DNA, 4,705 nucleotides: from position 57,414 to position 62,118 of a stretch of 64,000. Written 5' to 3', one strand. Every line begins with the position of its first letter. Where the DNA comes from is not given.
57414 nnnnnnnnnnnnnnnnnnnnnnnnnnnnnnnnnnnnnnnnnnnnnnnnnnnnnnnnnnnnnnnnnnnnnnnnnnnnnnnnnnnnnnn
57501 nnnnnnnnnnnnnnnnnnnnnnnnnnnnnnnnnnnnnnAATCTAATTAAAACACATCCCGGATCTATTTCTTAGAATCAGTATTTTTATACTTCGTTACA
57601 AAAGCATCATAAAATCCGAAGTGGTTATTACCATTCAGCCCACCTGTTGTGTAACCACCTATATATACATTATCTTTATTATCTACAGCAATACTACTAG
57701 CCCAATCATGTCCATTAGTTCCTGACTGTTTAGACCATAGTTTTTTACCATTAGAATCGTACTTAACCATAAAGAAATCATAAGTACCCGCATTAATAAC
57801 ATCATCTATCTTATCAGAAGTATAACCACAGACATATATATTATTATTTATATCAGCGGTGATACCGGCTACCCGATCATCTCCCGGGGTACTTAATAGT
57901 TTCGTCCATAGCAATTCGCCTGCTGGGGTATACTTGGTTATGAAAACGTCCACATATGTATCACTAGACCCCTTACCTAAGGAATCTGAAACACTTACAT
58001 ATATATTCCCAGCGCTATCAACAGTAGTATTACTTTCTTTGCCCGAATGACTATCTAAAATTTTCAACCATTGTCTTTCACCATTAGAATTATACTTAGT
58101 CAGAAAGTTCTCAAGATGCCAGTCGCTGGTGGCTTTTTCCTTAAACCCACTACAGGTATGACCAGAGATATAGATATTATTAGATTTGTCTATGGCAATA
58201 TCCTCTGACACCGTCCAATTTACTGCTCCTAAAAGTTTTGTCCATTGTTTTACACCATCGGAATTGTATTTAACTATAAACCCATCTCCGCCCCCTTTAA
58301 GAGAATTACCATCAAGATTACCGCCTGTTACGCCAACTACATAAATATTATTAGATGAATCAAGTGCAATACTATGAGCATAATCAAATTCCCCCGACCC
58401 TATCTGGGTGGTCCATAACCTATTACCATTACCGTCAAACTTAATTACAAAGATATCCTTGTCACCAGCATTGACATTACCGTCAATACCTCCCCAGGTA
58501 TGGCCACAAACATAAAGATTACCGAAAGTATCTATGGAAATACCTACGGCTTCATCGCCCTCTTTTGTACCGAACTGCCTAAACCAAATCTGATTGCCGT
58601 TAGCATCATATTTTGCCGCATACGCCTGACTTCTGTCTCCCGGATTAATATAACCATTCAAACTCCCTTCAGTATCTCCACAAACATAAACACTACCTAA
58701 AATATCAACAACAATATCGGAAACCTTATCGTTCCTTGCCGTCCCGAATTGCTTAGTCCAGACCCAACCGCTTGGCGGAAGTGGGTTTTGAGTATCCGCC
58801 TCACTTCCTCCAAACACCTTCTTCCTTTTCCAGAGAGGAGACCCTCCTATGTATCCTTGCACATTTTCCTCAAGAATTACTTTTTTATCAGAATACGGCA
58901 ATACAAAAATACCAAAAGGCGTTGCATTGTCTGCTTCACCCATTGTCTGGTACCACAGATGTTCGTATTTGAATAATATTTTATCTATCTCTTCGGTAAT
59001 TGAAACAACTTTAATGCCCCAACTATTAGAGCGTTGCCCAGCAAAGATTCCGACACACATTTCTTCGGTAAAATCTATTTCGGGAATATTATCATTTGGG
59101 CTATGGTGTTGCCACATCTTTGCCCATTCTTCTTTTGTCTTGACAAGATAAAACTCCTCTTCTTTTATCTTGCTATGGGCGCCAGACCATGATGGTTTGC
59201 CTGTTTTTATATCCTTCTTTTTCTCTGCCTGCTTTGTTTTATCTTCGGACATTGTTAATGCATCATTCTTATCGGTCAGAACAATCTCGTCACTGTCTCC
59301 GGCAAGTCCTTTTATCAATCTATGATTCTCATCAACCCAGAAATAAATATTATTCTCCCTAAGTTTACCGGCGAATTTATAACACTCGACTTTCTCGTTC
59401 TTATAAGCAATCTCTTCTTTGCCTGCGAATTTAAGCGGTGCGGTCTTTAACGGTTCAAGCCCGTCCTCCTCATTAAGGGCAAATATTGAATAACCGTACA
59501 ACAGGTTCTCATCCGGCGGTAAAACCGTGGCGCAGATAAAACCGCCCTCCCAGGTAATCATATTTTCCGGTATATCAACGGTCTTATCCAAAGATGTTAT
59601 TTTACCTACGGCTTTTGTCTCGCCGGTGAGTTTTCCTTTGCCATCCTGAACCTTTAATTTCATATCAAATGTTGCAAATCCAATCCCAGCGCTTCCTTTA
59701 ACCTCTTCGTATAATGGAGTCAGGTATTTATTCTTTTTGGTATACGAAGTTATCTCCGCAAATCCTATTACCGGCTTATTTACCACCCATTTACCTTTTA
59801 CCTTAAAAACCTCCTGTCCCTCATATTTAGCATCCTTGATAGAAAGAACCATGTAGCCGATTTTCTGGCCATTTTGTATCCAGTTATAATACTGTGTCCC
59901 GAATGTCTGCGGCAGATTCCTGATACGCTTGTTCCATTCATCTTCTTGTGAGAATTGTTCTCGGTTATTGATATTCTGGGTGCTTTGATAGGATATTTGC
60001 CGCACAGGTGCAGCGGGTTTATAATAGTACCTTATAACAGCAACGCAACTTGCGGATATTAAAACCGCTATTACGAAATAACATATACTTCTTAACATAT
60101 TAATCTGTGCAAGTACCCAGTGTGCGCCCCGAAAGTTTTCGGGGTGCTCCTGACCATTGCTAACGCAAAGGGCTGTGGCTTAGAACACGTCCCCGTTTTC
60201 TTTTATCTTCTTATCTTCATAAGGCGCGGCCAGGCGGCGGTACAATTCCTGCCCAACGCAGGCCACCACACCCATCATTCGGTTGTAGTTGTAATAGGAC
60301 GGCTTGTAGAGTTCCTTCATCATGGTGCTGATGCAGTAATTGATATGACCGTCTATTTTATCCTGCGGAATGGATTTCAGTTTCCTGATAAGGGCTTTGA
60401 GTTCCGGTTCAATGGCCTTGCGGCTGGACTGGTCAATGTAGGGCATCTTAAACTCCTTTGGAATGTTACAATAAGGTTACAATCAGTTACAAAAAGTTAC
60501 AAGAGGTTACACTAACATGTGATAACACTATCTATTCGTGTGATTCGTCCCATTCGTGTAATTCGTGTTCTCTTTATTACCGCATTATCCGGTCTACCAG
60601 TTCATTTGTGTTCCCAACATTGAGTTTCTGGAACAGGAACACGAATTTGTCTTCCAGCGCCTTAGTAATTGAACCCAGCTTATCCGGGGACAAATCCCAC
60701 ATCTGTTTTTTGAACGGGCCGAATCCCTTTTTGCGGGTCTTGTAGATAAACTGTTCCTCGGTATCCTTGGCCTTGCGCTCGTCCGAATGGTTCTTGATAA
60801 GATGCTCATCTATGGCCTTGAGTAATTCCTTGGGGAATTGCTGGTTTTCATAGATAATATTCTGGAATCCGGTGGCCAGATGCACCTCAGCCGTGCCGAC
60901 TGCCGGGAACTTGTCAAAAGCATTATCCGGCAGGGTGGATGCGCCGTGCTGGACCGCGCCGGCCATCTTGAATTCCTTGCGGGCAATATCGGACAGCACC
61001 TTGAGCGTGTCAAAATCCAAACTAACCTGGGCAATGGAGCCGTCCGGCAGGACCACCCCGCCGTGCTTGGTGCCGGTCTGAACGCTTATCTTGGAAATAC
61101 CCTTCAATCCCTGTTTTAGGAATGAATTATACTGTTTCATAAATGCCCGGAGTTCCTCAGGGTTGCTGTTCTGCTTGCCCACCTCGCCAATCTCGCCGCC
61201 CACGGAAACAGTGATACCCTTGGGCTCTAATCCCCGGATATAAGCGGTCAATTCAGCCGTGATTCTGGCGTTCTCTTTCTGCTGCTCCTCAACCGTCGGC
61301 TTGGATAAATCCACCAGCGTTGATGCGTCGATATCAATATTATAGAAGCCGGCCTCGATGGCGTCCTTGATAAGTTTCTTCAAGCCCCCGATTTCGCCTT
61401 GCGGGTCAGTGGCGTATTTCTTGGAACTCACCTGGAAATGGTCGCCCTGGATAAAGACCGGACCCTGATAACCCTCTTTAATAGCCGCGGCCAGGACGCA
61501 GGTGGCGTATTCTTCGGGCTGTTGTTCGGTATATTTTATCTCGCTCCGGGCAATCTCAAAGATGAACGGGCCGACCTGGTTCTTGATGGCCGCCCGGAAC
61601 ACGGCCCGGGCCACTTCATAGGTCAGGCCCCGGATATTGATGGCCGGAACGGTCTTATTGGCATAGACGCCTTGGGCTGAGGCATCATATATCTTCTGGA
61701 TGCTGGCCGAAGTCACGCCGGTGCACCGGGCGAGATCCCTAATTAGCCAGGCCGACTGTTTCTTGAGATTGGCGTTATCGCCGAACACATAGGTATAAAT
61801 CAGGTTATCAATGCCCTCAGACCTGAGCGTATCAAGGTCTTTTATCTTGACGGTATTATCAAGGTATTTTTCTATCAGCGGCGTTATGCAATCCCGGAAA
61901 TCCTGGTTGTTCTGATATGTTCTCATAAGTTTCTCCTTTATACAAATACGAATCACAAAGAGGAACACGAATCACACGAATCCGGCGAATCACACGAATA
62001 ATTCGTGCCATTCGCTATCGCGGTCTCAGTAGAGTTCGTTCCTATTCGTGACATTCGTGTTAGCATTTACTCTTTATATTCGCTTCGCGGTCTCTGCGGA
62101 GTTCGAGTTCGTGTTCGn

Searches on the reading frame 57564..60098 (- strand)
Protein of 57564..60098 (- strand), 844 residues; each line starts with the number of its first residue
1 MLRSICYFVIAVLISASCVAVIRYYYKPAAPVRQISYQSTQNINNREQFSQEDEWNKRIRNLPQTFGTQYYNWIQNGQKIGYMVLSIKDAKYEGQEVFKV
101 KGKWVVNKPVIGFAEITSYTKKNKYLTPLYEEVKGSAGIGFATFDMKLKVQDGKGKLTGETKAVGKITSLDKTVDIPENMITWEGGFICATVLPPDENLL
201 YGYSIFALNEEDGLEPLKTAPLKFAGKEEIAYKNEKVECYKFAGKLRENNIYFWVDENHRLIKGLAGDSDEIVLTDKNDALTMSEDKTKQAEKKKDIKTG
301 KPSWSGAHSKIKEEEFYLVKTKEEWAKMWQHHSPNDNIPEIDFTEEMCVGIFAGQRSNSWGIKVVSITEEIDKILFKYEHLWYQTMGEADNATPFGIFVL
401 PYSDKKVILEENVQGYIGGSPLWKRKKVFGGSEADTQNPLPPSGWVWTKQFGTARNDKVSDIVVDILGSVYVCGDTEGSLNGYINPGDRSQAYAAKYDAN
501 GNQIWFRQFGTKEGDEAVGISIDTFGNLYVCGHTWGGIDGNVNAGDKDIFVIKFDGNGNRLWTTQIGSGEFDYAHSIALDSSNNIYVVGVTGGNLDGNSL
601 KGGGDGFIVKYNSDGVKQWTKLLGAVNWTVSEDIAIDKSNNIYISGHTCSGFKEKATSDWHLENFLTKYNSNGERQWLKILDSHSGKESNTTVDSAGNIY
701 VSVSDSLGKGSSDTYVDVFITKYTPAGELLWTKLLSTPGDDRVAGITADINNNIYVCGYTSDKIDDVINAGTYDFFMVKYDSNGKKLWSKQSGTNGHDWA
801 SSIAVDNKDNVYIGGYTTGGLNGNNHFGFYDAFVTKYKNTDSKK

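Call 15: search_protein_families(library=pfam, proteins=[window:57564-60098:-])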
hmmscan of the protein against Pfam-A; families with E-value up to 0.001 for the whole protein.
window:57564-60098:- (844 aa): 2 families
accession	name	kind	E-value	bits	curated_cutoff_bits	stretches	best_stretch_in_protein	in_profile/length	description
PF06739.17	SBBP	-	1.5e-51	172.5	20.5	6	504-537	1-36/38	Beta-propeller repeat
PF11306.15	DUF3108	-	2.1e-06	28.2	26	1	70-260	5-189/209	Protein of unknown function (DUF3108)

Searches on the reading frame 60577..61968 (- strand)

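Call 15: search_protein_families(library=pfam, proteins=[window:60577-61968:-])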
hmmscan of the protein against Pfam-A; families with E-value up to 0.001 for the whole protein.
window:60577-61968:- (463 aa): 1 family
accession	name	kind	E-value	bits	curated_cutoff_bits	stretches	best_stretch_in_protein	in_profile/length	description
PF01116.26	F_bP_aldolase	-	1.1e-20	74.8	25.5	1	91-384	4-242/277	Fructose-bisphosphate aldolase class-II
